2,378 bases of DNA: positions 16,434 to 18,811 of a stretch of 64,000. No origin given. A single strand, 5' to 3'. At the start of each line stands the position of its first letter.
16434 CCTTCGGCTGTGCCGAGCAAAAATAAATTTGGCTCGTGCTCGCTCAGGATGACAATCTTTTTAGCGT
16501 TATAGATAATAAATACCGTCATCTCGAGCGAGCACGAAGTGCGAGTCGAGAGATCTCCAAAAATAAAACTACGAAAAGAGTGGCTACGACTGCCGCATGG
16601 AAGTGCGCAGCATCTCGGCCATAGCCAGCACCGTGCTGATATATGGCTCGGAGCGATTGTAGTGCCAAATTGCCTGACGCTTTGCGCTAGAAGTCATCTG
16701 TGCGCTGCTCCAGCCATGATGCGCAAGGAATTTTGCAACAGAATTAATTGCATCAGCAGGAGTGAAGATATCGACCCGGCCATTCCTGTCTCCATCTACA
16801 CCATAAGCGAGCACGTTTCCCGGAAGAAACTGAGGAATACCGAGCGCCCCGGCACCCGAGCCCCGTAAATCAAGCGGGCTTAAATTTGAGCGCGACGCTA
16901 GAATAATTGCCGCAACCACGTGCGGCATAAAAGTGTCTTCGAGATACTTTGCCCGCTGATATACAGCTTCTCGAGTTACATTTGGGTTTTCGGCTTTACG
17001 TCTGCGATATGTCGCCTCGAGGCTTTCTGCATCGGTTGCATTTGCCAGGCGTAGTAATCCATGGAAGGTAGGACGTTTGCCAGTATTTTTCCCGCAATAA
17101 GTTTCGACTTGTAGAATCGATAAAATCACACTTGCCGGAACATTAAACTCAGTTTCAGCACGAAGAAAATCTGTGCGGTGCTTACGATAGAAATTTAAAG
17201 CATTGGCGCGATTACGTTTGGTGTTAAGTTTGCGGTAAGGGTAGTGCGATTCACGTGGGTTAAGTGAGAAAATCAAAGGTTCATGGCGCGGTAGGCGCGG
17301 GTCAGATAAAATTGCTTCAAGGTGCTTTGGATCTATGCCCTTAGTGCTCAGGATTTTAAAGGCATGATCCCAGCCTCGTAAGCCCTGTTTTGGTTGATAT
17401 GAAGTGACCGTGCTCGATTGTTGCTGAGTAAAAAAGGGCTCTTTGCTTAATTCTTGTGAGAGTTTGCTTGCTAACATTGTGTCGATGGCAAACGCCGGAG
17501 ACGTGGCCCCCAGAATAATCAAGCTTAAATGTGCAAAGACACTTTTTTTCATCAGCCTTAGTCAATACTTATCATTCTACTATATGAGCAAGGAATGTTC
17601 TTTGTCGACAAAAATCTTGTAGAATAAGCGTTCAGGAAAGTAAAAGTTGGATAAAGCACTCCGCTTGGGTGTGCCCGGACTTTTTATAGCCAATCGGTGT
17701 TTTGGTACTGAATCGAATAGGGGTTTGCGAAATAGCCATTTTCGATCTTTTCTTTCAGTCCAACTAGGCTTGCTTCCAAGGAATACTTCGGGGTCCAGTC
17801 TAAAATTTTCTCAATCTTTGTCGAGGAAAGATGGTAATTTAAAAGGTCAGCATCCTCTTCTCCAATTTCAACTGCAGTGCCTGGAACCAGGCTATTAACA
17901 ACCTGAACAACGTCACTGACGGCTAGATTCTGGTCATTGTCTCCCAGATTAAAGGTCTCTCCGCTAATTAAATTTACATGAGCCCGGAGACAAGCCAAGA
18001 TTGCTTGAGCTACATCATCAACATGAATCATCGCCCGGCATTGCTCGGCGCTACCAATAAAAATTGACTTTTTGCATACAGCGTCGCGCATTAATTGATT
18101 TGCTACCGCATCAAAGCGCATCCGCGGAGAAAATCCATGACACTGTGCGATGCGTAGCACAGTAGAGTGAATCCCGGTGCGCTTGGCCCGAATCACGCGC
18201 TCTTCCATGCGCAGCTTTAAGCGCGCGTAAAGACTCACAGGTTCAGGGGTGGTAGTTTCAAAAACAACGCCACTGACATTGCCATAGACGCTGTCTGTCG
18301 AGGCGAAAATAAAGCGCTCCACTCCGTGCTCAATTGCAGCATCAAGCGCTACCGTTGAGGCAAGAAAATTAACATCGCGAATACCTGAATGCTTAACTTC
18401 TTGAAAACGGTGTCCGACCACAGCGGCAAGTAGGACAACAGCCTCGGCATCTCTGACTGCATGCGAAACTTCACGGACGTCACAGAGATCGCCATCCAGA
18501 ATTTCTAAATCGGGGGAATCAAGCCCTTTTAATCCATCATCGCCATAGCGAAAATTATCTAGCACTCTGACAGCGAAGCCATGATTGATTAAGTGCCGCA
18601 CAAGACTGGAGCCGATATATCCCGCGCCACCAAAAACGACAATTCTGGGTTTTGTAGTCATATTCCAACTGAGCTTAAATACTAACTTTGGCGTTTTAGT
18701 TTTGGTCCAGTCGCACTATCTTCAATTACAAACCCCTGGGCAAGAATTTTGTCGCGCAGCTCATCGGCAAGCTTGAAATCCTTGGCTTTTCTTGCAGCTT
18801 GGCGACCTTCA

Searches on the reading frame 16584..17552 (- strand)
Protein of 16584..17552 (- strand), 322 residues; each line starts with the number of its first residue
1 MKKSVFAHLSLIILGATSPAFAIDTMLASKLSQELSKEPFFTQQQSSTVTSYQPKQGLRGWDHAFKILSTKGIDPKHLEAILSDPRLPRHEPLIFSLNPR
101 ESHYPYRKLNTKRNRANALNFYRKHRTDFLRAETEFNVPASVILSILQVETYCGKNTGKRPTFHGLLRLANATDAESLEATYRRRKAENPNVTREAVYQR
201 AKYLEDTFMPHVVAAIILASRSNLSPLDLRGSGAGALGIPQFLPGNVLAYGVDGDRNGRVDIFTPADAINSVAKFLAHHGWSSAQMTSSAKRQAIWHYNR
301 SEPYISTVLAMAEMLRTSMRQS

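Call 96: search_protein_families(library=pfam, proteins=[window:16584-17552:-], max_evalue=0.001)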
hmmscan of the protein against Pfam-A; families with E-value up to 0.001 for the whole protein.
window:16584-17552:- (322 aa): 2 families
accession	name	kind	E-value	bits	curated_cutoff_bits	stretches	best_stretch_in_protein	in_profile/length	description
PF13406.11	SLT_2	-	5.6e-42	144.4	24.3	1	69-286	14-206/292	Transglycosylase SLT domain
PF01464.25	SLT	-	0.00029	20.8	21.3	0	221-279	24-79/117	Transglycosylase SLT domain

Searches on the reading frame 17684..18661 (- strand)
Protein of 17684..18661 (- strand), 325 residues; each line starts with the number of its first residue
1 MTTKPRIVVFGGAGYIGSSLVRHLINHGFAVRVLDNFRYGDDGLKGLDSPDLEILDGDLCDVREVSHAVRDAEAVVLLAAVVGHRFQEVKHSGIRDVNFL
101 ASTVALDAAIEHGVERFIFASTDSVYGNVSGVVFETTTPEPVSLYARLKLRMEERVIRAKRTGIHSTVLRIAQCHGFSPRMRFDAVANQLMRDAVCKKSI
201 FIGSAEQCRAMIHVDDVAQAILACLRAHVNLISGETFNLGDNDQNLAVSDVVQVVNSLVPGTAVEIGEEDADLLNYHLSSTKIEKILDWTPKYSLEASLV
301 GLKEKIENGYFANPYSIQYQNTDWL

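Call 96: search_protein_families(library=pfam, proteins=[window:17684-18661:-], max_evalue=0.001)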
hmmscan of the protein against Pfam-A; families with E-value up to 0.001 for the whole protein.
window:17684-18661:- (325 aa): 7 families
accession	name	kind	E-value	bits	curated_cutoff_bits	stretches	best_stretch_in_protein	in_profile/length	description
PF01370.27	Epimerase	-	2.7e-36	125.6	20.9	1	7-240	1-240/240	NAD dependent epimerase/dehydratase family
PF16363.11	GDP_Man_Dehyd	-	8.5e-26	91.6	27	1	9-297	2-327/332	GDP-mannose 4,6 dehydratase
PF01073.25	3Beta_HSD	-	2.7e-18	66.4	22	1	8-226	1-230/280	3-beta hydroxysteroid dehydrogenase/isomerase family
PF13460.12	NAD_binding_10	-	8.7e-16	58.7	27.2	1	11-176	1-148/184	NAD(P)H-binding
PF05368.20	NmrA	-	1.6e-12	48.1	27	1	4-122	2-107/298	NmrA-like family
PF04321.23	RmlD_sub_bind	-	4.3e-12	46.1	27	1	6-229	2-201/287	RmlD substrate binding domain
PF02719.21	Polysacc_synt_2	-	9e-05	22.2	20.2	1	7-124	1-130/293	Polysaccharide biosynthesis protein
